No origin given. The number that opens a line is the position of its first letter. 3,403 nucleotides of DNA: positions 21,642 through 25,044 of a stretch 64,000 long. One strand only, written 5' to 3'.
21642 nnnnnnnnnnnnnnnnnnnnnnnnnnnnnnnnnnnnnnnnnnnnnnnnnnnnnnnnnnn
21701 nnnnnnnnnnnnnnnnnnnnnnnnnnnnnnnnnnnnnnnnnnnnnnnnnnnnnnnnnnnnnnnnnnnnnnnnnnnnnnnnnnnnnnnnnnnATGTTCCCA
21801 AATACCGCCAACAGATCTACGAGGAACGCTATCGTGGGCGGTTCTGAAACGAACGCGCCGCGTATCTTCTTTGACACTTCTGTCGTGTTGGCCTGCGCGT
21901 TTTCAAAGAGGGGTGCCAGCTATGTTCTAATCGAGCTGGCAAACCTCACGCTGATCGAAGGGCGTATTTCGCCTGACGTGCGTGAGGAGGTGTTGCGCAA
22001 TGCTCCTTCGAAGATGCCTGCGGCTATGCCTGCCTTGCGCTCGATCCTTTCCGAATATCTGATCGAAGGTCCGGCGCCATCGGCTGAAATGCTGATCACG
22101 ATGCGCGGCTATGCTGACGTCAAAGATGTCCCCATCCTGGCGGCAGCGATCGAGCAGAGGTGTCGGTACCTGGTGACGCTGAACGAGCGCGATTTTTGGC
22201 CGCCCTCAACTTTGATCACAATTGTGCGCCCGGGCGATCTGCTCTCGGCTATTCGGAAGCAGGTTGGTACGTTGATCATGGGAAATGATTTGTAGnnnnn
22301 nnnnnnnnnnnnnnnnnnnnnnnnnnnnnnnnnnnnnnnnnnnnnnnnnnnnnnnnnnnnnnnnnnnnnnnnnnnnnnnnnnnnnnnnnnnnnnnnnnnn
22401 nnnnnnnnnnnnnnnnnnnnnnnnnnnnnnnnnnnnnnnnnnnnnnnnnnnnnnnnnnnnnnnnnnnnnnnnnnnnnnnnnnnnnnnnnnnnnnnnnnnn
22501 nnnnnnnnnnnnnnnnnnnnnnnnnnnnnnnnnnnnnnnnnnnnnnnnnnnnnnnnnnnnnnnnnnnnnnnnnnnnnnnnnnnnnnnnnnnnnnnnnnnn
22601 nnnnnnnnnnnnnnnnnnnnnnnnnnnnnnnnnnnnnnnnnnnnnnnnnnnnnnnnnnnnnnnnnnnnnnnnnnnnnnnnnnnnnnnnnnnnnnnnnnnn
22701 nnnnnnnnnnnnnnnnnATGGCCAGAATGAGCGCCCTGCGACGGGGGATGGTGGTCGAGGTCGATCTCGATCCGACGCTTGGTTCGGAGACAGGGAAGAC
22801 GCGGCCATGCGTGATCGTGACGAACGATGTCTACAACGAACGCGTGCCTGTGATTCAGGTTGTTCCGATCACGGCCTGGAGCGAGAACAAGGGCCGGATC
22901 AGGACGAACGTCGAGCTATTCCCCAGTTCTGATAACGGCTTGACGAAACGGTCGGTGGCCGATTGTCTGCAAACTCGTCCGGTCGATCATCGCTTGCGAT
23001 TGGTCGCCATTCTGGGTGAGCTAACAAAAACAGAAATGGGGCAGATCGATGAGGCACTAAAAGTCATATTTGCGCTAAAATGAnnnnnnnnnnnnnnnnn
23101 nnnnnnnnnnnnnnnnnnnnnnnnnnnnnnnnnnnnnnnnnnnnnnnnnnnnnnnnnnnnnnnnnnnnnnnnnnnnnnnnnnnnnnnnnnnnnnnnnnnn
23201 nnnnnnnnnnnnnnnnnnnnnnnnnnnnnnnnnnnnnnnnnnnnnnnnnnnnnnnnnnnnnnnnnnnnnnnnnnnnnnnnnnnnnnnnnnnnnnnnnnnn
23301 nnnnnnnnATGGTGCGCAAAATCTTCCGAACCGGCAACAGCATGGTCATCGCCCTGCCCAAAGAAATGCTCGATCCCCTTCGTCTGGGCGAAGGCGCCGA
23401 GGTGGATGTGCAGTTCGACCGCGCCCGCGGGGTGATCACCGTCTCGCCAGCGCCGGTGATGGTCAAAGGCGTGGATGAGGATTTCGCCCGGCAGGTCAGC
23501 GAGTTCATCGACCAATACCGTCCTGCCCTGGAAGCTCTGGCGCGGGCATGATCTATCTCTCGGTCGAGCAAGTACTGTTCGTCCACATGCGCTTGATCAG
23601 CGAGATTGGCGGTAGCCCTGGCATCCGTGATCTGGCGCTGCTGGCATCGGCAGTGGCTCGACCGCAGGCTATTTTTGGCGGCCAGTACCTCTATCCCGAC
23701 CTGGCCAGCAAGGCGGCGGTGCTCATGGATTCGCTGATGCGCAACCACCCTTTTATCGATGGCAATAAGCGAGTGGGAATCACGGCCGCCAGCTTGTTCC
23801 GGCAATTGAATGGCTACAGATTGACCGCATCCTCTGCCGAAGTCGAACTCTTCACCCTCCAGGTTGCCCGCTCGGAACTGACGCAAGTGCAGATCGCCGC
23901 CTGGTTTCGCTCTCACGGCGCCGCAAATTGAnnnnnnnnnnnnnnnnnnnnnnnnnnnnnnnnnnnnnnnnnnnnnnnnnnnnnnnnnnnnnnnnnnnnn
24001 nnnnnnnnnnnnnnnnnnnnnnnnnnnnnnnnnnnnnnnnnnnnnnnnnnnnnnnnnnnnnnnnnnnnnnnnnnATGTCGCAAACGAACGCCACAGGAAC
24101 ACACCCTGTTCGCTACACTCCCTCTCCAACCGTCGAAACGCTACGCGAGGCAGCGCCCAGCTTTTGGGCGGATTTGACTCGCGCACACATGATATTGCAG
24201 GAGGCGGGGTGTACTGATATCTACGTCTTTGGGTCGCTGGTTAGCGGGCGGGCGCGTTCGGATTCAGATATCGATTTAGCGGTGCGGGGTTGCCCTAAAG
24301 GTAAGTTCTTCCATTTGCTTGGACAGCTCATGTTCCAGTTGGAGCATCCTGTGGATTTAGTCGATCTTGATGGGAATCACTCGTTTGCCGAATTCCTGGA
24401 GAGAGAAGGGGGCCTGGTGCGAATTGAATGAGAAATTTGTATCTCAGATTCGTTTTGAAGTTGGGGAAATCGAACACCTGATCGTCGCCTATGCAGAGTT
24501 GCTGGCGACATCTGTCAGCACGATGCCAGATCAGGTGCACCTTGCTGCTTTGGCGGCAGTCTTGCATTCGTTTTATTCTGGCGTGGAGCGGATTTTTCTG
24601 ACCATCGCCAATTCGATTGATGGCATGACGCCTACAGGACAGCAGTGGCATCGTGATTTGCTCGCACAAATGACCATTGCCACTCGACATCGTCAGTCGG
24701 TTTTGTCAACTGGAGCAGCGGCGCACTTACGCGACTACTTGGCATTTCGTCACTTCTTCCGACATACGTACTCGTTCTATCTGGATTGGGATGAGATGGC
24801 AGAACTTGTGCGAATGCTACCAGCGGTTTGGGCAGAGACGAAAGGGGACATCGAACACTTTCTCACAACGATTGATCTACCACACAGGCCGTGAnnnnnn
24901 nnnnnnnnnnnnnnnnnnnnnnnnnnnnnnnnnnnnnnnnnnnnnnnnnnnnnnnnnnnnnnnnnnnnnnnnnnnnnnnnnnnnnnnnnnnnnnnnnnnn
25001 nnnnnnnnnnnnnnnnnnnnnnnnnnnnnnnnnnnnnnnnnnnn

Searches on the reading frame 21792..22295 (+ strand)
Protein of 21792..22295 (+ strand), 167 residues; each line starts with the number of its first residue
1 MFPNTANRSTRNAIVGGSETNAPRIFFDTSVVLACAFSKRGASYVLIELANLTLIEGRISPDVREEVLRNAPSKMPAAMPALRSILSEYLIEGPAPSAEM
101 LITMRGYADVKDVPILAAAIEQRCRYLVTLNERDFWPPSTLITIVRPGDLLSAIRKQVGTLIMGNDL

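Call 14: search_protein_families(library=pfam, proteins=[window:21792-22295:+], max_evalue=0.01)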
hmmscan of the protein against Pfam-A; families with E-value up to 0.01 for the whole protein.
window:21792-22295:+ (167 aa): 1 family
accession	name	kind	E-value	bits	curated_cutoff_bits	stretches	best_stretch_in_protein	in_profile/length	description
PF13470.12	PIN_3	-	8.2e-09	36.7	27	1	24-132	1-114/115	PIN domain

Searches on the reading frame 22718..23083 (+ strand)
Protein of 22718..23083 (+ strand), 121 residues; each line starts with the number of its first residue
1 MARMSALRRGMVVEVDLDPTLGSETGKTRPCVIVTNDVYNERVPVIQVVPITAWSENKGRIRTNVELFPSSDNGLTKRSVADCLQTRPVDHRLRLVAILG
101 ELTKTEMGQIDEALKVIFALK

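Call 14: search_protein_families(library=pfam, proteins=[window:22718-23083:+], max_evalue=0.01)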
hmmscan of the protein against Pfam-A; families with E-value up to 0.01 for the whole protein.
window:22718-23083:+ (121 aa): 1 family
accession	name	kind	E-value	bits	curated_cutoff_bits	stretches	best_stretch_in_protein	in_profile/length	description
PF02452.23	PemK_toxin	-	3.1e-25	88.9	23.1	1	8-118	1-109/109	PemK-like, MazF-like toxin of type II toxin-antitoxin system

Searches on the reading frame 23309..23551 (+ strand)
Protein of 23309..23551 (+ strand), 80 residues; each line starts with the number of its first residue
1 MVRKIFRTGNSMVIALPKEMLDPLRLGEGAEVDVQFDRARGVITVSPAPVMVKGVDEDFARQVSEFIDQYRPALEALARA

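Call 14: search_protein_families(library=pfam, proteins=[window:23309-23551:+], max_evalue=0.01)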
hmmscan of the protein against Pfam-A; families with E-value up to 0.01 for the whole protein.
window:23309-23551:+ (80 aa): 1 family
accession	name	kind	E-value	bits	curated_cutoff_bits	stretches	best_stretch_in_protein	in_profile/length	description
PF04014.23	MazE_antitoxin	-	2.1e-05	24.8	24.7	1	5-47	1-42/48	Antidote-toxin recognition MazE, bacterial antitoxin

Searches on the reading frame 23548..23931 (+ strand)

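Call 14: search_protein_families(library=pfam, proteins=[window:23548-23931:+], max_evalue=0.01)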
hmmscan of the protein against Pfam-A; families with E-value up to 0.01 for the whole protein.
window:23548-23931:+ (127 aa): 1 family
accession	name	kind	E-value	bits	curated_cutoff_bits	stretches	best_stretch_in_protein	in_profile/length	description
PF02661.23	Fic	-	1.1e-18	68.3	24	1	3-84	1-92/93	Fic/DOC family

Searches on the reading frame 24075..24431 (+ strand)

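Call 14: search_protein_families(library=pfam, proteins=[window:24075-24431:+], max_evalue=0.01)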
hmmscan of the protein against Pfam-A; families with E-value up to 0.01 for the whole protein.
window:24075-24431:+ (118 aa): 3 families
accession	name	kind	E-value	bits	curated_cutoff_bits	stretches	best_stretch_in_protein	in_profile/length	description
PF18765.7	Polbeta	-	2e-09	37.9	26.9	1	48-111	15-83/93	Polymerase beta, Nucleotidyltransferase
PF01909.29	NTP_transf_2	-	2.8e-06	28.1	21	1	47-75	15-43/93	Nucleotidyltransferase domain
PF22600.2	MTPAP-like_central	-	0.0027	18.2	27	1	31-70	26-63/139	Poly(A) RNA polymerase, mitochondrial-like, central palm domain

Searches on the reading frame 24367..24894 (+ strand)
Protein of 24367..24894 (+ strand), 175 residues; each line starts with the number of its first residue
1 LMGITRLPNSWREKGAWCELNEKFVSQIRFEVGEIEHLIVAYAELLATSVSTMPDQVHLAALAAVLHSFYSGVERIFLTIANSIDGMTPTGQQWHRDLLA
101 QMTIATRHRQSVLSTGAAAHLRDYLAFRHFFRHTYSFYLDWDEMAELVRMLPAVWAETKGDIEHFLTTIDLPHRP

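Call 14: search_protein_families(library=pfam, proteins=[window:24367-24894:+], max_evalue=0.01)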
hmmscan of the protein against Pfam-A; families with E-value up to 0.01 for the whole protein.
window:24367-24894:+ (175 aa): 1 family
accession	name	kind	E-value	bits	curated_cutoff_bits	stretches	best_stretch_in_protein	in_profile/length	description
PF20797.2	HepT-like_2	-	9.2e-33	113.1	27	1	61-168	1-109/110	HepT-like protein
